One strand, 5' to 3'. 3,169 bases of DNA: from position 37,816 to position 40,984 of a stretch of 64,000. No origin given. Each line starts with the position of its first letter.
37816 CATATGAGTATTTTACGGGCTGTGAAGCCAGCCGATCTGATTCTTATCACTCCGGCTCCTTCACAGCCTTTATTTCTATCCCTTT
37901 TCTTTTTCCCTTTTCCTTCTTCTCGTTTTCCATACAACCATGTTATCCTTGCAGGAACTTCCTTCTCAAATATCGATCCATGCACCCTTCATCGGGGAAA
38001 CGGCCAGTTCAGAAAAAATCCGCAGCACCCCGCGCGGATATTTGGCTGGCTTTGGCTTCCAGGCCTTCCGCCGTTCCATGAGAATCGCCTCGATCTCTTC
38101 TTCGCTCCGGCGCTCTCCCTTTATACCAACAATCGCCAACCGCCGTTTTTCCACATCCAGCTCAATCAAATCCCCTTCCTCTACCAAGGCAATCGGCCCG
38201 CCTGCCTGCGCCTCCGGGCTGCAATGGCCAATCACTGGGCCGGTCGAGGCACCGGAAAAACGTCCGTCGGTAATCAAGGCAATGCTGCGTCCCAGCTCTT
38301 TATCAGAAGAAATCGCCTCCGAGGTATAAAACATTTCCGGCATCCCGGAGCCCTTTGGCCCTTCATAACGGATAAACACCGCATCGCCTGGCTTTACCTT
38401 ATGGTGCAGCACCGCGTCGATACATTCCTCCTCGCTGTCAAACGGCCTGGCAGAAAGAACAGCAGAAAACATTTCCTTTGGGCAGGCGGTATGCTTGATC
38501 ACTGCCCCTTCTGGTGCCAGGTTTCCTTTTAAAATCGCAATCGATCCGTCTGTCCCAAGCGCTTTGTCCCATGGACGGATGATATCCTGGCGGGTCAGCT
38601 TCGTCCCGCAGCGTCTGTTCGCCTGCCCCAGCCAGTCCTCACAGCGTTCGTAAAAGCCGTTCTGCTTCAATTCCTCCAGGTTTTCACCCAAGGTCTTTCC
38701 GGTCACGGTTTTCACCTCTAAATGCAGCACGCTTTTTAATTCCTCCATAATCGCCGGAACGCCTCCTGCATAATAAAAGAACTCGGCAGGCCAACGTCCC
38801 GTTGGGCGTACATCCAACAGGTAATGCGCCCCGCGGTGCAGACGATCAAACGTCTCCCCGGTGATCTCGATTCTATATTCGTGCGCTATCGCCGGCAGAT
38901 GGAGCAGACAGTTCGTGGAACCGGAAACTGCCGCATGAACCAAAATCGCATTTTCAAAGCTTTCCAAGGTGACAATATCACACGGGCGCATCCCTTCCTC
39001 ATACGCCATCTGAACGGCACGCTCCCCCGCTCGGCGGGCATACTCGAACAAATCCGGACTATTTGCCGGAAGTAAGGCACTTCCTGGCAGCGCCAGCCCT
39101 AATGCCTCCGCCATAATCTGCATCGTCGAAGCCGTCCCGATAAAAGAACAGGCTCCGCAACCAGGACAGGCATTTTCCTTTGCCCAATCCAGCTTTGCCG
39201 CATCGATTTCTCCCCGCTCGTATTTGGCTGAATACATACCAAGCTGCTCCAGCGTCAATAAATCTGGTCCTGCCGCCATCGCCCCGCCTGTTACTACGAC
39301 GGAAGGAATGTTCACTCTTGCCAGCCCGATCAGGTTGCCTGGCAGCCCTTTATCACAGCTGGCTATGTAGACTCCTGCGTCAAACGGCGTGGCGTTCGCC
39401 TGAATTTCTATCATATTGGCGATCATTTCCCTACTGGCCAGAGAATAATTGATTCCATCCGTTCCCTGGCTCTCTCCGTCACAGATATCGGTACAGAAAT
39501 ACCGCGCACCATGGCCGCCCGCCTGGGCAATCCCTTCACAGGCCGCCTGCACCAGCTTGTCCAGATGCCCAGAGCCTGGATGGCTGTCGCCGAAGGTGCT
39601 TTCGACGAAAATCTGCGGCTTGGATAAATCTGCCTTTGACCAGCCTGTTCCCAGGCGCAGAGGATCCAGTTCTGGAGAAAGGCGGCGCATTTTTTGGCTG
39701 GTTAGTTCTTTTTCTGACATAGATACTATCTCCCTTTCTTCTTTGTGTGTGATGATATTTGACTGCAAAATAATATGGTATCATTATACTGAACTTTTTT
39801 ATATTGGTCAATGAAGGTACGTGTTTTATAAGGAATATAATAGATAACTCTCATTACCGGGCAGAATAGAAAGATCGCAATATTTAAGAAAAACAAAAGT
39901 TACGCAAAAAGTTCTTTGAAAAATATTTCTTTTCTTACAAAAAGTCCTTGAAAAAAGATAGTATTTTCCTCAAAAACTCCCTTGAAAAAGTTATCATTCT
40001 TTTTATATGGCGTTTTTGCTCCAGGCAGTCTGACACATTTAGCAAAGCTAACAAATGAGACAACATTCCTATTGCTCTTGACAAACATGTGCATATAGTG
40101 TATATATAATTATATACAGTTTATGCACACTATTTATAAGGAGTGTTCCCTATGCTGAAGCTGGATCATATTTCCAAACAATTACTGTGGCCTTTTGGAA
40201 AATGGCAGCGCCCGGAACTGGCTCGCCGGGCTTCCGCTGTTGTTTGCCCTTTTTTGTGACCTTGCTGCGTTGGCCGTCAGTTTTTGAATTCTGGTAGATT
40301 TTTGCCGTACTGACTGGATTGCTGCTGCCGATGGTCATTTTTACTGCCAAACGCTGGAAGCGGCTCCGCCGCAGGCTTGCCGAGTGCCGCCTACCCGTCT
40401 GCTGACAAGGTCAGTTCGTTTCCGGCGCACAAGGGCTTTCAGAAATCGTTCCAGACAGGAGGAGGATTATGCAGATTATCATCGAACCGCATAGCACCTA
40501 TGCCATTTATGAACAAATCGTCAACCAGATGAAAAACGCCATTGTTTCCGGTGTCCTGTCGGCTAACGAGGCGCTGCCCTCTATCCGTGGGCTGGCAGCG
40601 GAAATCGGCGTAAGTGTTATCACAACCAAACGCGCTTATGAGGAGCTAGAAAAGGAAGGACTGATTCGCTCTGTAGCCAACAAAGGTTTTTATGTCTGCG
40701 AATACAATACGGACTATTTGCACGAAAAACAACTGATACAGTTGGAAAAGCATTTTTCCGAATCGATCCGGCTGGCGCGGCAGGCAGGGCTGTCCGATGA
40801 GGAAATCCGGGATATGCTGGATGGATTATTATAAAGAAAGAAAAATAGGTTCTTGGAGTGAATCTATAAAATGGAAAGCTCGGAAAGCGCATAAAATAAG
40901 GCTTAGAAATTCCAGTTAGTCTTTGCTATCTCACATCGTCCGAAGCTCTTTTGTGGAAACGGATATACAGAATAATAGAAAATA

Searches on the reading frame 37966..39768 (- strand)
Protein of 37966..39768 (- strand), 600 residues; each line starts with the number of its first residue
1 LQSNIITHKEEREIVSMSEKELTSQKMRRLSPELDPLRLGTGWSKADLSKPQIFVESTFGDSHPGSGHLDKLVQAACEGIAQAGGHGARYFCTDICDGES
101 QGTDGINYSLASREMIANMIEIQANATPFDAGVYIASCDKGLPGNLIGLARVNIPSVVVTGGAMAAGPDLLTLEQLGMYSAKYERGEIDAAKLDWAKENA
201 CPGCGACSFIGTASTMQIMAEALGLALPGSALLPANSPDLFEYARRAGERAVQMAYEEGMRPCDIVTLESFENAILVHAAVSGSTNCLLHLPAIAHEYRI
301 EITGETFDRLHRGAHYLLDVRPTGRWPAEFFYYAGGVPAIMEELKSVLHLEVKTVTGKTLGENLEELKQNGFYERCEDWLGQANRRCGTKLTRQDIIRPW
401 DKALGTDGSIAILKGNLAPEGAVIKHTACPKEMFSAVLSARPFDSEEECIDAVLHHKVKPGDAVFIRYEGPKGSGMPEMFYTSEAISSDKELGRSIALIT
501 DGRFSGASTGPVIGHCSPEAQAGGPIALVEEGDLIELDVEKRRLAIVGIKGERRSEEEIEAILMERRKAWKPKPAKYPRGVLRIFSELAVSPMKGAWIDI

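Call 9: search_protein_families(library=pfam, proteins=[window:37966-39768:-], max_evalue=0.01)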
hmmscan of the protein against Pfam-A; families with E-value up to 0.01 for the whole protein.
window:37966-39768:- (600 aa): 2 families
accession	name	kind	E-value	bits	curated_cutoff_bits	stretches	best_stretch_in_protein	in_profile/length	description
PF00920.27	ILVD_EDD_N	-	1.9e-106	356.3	27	1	50-363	1-316/316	Dihydroxy-acid/6-phosphogluconate dehydratase N-terminal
PF24877.1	ILV_EDD_C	-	6e-59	199.1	27.7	1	395-596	1-191/191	Dihydroxy-acid/6-phosphogluconate dehydratase C-terminal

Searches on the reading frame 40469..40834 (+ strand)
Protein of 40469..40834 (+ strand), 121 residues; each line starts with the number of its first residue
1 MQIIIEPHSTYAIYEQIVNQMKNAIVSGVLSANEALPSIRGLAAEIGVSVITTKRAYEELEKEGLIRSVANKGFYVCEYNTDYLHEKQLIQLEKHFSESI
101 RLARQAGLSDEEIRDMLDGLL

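Call 9: search_protein_families(library=pfam, proteins=[window:40469-40834:+], max_evalue=0.01)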
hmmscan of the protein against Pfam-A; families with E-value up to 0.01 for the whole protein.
window:40469-40834:+ (121 aa): 4 families
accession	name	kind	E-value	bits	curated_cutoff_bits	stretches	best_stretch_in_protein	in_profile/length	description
PF00392.27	GntR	-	2.4e-15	56.3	27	1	14-76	2-64/64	Bacterial regulatory proteins, gntR family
PF13730.12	HTH_36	-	5.7e-05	23.3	25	1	33-66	22-55/55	Helix-turn-helix domain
PF13412.12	HTH_24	-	0.00014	21.8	21.9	1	38-67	19-48/48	Winged helix-turn-helix DNA-binding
PF13545.12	HTH_Crp_2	-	0.0018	18.6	27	1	42-72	28-57/70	Crp-like helix-turn-helix domain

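Call 108: find_encoding_contigs(protein=window:40469-40834:+, flank=8000, max_places=8)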
Protein window:40469-40834:+ (121 aa): 20 contigs read that carry it; 8 places shown.
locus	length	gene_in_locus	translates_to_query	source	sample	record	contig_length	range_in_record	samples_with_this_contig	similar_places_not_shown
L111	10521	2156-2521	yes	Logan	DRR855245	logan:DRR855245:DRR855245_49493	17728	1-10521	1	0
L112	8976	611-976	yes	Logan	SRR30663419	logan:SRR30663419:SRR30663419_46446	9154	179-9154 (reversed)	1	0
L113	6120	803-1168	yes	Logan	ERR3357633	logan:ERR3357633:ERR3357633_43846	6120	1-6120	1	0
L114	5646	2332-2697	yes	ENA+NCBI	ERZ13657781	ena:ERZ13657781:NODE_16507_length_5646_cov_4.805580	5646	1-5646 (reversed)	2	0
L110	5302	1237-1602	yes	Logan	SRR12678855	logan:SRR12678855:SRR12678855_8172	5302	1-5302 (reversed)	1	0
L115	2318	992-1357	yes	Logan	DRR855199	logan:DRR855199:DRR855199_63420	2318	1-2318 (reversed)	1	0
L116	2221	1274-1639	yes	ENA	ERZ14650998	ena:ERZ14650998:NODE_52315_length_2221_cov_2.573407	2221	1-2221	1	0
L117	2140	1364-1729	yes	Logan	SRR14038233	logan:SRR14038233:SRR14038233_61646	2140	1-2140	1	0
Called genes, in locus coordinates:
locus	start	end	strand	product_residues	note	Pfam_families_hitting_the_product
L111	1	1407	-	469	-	?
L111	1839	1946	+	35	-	-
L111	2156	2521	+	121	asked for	PF00392:GntR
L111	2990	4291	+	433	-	-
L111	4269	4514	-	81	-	-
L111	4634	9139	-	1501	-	PF00069:Pkinase, PF00931:NB-ARC (weak), PF13191:AAA_16 (weak), PF13401:AAA_22 (faint)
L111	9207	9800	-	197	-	PF00881:Nitroreductase, PF14512:TM1586_NiRdase (faint)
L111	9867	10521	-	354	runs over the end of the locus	PF17761:DUF1016_N, PF06250:YhcG_C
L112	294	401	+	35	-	-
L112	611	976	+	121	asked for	PF00392:GntR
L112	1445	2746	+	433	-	-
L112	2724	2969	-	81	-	-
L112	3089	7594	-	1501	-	PF00069:Pkinase, PF00931:NB-ARC (weak), PF13191:AAA_16 (weak), PF13401:AAA_22 (faint)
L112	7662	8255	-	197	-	PF00881:Nitroreductase, PF14512:TM1586_NiRdase (faint)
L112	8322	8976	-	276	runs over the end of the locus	?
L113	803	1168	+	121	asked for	PF00392:GntR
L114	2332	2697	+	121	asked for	PF00392:GntR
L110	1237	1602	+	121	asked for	PF00392:GntR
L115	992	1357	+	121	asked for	PF00392:GntR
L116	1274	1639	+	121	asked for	PF00392:GntR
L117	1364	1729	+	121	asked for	PF00392:GntR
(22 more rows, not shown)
